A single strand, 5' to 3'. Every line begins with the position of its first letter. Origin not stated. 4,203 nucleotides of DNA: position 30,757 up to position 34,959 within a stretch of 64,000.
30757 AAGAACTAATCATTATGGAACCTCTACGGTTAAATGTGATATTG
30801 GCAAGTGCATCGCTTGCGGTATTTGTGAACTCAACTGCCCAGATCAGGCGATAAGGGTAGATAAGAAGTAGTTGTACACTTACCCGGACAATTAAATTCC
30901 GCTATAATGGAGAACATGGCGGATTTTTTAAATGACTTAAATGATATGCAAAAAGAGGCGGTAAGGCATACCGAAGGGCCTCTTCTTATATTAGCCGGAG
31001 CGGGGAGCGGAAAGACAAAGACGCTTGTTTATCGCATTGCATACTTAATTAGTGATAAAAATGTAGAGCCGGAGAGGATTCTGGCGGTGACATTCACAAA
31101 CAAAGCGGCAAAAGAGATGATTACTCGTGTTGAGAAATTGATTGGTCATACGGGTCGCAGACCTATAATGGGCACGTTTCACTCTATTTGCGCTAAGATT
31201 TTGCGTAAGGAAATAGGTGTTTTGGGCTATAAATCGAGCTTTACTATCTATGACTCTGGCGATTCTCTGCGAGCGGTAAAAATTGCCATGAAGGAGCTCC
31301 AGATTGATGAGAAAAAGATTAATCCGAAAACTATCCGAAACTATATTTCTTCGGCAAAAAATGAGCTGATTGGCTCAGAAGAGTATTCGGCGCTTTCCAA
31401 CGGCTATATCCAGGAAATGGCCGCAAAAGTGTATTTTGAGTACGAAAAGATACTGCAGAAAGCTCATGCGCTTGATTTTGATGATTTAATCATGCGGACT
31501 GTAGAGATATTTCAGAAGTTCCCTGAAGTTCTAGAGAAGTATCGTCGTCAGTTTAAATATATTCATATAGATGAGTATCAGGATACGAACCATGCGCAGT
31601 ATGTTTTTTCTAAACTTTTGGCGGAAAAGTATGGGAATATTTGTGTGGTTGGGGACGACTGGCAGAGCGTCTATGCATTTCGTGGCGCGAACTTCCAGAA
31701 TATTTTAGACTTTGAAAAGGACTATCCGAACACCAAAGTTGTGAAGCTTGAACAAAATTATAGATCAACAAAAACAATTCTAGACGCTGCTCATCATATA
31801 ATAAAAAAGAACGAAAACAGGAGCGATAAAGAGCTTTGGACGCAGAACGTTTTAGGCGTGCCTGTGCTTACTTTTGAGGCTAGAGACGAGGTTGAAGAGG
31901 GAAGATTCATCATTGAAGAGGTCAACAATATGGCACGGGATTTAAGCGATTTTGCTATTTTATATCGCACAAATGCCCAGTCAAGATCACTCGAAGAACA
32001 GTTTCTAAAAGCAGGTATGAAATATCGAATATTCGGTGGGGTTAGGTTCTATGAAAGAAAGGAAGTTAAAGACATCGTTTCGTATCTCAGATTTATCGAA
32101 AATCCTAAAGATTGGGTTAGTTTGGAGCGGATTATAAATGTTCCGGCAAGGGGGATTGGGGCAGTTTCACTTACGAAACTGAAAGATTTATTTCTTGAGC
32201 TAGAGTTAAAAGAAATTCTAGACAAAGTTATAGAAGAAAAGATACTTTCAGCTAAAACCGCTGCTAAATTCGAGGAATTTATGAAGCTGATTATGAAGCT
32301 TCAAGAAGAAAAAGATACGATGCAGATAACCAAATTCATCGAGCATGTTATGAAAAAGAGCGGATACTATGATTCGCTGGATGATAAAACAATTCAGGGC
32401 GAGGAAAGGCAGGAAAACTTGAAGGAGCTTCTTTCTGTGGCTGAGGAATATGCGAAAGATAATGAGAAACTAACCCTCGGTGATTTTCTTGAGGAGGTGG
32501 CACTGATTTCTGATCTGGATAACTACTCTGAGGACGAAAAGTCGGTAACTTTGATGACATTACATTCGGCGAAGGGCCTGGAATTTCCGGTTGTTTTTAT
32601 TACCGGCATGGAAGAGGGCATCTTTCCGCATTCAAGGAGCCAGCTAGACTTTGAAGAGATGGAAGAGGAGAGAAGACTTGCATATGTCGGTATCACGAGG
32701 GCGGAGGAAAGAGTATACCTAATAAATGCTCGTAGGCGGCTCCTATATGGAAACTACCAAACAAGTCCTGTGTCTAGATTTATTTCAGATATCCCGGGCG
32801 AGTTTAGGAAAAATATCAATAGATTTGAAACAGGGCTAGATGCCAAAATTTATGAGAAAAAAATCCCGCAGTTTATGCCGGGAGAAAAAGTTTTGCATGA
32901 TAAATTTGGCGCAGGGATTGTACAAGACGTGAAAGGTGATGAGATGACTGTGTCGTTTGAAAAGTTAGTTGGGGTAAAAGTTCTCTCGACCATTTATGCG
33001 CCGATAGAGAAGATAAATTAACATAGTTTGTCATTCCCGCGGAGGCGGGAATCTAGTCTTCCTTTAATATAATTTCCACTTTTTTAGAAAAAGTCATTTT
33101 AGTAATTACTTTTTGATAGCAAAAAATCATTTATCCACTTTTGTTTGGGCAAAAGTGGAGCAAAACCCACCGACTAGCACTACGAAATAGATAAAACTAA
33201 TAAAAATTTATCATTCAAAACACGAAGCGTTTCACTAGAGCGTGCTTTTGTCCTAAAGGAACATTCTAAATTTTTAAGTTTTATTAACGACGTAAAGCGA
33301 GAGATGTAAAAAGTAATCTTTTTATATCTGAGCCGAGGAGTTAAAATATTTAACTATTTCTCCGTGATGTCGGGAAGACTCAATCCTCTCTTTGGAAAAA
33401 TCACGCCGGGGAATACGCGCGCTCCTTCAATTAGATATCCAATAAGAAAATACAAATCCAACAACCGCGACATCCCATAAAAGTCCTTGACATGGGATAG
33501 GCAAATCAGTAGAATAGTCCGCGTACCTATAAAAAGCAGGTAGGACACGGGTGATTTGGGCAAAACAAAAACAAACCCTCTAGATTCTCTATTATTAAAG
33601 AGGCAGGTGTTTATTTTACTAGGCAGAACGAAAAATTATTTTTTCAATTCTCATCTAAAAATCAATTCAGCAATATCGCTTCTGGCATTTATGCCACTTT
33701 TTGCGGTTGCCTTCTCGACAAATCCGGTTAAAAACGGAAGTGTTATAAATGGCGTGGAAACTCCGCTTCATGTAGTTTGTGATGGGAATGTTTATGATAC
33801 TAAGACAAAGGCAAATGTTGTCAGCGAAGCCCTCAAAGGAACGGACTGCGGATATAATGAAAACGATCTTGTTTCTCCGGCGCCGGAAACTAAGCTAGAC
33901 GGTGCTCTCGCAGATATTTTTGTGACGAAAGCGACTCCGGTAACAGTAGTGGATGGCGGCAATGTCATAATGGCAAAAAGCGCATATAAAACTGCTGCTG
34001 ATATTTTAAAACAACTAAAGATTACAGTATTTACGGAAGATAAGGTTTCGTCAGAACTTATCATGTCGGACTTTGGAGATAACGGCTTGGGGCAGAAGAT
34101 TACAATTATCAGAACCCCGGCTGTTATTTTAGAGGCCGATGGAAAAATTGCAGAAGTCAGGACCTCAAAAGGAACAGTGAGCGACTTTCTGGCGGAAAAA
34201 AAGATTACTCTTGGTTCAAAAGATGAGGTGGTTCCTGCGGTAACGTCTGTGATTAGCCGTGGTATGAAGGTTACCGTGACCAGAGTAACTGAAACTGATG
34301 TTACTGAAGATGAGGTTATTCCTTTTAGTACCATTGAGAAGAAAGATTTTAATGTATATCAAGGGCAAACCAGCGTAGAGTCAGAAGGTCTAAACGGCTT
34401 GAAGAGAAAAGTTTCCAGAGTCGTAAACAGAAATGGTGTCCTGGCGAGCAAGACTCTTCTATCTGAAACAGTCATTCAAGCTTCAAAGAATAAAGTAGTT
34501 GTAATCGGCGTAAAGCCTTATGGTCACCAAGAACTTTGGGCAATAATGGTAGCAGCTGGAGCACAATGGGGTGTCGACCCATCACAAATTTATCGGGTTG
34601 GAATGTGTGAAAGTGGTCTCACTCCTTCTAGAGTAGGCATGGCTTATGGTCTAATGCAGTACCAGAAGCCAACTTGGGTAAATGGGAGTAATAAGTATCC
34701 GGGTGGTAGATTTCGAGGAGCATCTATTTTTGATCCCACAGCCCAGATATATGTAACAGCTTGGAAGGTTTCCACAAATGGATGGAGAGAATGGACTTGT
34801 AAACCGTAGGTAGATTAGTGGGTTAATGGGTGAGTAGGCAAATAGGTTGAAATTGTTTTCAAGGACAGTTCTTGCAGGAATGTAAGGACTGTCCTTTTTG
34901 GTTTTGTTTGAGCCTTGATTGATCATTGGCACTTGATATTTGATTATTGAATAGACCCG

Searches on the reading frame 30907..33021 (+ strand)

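Call 42: search_protein_families(library=pfam, proteins=[window:30907-33021:+], max_evalue=0.00001)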
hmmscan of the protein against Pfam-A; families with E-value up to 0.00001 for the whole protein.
window:30907-33021:+ (704 aa): 8 families
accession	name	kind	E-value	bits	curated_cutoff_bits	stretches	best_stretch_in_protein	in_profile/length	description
PF00580.27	UvrD-helicase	-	4e-90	302.6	23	1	11-274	1-271/271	UvrD/REP helicase N-terminal domain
PF13361.12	UvrD_C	-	5e-73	246.9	25.6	1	279-608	1-348/350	UvrD-like helicase C-terminal domain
PF13245.12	AAA_19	-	2.7e-20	73.3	25.1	1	15-259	1-134/134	AAA domain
PF13538.12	UvrD_C_2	-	1.2e-10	41.5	27.4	1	547-606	2-52/52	UvrD-like helicase C-terminal domain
PF21196.3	PcrA_UvrD_tudor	-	1.5e-07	31.6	23.9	1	659-702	2-48/48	PcrA/UvrD tudor domain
PF01443.25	Viral_helicase1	-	3.1e-07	30.9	21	0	192-279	37-119/228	Viral superfamily 1 RNA helicase core domain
PF13086.12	AAA_11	-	2.9e-06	27.7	27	0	11-223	2-221/257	AAA domain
PF13604.12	AAA_30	-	3.3e-06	27.4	27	0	11-73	2-64/191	AAA domain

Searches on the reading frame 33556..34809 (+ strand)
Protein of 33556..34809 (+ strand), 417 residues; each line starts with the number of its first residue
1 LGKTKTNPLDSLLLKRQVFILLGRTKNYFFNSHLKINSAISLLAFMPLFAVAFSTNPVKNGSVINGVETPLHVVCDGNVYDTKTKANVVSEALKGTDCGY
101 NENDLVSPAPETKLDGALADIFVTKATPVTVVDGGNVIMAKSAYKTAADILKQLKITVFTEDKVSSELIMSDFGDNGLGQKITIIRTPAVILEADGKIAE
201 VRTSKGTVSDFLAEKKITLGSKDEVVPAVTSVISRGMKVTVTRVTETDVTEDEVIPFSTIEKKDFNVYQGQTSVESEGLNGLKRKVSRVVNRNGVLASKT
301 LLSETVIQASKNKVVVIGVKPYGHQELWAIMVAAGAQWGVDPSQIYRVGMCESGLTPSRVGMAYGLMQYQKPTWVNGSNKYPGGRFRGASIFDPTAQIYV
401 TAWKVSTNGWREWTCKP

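Call 42: search_protein_families(library=pfam, proteins=[window:33556-34809:+], max_evalue=0.00001)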
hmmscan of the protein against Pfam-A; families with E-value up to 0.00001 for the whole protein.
window:33556-34809:+ (417 aa): 2 families
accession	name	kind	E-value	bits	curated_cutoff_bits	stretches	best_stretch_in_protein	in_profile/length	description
PF03990.20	DUF348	-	3.1e-21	75.2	24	1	190-229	1-40/41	G5-linked-Ubiquitin-like domain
PF07501.17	G5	-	4.2e-17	62.6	23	1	247-320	2-75/75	G5 domain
